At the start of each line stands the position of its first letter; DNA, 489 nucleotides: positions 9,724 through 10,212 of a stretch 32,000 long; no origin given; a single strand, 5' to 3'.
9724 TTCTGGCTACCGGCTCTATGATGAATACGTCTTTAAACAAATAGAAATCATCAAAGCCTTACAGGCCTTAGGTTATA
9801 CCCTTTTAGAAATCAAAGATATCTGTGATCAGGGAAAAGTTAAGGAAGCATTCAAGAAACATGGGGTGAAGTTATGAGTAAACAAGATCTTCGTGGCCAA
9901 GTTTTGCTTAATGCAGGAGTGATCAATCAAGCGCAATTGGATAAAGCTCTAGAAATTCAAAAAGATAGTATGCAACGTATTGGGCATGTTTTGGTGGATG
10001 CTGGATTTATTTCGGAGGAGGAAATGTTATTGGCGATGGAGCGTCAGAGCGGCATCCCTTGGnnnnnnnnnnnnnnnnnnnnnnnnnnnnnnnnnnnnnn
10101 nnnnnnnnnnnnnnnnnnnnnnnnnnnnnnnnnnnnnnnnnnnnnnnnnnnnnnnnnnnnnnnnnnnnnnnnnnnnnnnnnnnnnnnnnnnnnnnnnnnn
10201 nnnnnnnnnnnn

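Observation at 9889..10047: N-terminus matches the 53-residue MshEN c-di-GMP-binding signature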

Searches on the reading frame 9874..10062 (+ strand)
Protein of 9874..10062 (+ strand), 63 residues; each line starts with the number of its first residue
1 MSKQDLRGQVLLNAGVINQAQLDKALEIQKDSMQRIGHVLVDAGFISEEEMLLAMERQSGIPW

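Call 71: search_solved_structures(query=window:9874-10062:+, max_evalue=1, show_alignments=5)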
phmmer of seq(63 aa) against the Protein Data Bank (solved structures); distinct sequences matched with E-value up to 1: 14.
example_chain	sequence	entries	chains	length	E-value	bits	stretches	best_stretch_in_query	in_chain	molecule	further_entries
6f8l_G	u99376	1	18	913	3.1e-12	49.5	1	8-62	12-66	Type IV pilus assembly protein PilF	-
5htl_A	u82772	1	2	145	4.8e-08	36.3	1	7-62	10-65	MSHA biogenesis protein MshE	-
6olj_C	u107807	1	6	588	5.7e-06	29.8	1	7-62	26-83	Type IV pilus biogenesis ATPase PilB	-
5tsg_B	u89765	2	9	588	5.9e-06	29.8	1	7-62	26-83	Type IV pilus biogenesis ATPase PilB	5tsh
9g1w_A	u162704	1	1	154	8.5e-05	26.2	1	8-62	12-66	Type IV pilus assembly ATPase PilB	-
5zfr_A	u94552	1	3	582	0.00018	25.2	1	7-62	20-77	Type IV pilus biogenesis ATPase PilB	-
3jc8_Ba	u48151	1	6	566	0.012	19.5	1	8-62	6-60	Type IV-A pilus assembly ATPase PilB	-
8pfa_A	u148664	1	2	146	0.022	18.6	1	4-61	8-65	c-di-GMP binding domain of the ATPase enzyme PilF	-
8pe0_A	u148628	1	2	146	0.025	18.5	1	4-61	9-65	c-di-GMP binding domain of the ATPase enzyme PilF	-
8pdk_A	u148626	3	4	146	0.04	17.8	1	4-61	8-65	c-di-GMP binding domain of the ATPase enzyme PilF | ATP-binding motif-containing protein pilF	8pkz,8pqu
6ejf_J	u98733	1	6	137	0.045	17.7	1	5-61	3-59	Type IV pilus assembly protein PilF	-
9glg_A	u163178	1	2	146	0.09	16.7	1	4-61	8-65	ATP-binding motif-containing protein pilF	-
9gl5_A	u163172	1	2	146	0.1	16.6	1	4-61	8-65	ATP-binding motif-containing protein pilF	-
6ejf_G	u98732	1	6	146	0.63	14.1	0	7-63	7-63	Type IV pilus assembly protein PilF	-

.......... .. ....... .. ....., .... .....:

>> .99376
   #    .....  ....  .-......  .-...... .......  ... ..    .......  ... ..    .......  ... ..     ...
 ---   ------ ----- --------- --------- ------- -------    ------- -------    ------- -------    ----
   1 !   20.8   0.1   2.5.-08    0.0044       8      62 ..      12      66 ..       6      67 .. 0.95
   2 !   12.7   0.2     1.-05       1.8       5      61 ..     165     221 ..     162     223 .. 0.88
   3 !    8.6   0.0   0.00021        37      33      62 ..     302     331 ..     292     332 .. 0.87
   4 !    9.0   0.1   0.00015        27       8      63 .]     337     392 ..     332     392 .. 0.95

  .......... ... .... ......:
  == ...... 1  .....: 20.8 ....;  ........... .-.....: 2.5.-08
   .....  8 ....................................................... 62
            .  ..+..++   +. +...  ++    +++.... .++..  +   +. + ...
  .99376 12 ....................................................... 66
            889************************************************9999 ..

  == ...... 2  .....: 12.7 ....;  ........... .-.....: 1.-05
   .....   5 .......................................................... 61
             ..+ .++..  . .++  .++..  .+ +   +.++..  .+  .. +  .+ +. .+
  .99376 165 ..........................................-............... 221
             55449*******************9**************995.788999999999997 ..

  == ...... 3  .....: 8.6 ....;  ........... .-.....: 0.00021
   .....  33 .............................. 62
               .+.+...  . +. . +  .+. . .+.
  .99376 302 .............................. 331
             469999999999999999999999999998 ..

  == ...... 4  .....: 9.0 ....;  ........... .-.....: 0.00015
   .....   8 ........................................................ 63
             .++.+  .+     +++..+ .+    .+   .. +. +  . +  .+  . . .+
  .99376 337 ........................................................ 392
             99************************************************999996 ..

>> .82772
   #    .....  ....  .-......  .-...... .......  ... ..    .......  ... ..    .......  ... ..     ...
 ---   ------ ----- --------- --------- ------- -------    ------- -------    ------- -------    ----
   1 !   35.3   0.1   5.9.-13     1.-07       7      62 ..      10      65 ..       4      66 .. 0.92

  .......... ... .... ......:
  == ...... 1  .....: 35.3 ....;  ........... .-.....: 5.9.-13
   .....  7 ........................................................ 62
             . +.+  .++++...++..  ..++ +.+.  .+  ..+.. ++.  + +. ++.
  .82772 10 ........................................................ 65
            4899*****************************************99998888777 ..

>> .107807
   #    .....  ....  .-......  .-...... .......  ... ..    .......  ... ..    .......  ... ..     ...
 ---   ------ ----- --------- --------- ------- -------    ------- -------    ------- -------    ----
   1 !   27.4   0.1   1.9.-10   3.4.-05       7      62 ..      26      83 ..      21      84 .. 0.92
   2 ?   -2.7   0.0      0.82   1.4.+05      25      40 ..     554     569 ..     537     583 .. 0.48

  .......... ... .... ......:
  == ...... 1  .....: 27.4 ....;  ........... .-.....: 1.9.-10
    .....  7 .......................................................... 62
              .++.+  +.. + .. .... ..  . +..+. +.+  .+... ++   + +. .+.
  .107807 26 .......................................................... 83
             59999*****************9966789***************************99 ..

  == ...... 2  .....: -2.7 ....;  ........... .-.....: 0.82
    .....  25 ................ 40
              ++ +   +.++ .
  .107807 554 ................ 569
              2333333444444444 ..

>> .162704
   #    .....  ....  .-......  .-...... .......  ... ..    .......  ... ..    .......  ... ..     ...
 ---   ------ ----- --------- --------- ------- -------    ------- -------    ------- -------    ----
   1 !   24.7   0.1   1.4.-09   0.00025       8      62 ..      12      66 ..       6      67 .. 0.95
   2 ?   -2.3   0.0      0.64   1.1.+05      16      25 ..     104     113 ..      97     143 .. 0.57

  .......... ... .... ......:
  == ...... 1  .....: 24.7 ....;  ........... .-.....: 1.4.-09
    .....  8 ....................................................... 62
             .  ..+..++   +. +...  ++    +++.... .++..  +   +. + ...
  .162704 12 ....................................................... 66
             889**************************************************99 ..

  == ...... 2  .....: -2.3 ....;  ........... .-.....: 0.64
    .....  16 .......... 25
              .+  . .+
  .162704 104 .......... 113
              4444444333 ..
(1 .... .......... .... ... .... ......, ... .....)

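Call 72: search_protein_families(library=ncbifam, proteins=[window:9874-10062:+], max_evalue=1)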
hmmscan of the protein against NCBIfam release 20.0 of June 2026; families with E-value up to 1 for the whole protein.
seq(63 aa): 6 families
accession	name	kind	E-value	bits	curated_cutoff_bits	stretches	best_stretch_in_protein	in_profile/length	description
NF053729.1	c-di-GMP_motif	domain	3.5e-17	61.9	38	1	8-58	3-53/53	cyclic di-GMP-binding domain-containing protein, MshE-related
NF012033.0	PRK15489.1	equivalog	1.1e-08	33.7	537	1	7-62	493-548/703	glycosyl transferase family protein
NF008411.1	PRK11234.1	equivalog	4.2e-06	25.4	1170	1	6-63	483-539/723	cyclic di-3',5'-guanylate-activated glycosyltransferase NfrB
TIGR03029.1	EpsG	equivalog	1.3e-05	24.5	313.8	1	8-59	6-57/274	chain length determinant protein tyrosine kinase EpsG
TIGR02538.1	type_IV_pilB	equivalog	0.0085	14.7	675.65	1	9-62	4-57/564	type IV-A pilus assembly ATPase PilB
NF053606.1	Sta1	subfamily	0.1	12.7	80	1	9-51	27-69/100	Sta1 family transcriptional regulator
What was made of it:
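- Closest known: Thermus thermophilus PilF GSPII-B. Same: GSPII-A has a similar NF053729 score to the window protein (call 72).
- Tried and rejected: Using the curated motif HMM as proof of binding: rejected after calibration, because the non-binder PilF GSPII-A also passes (call 72).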
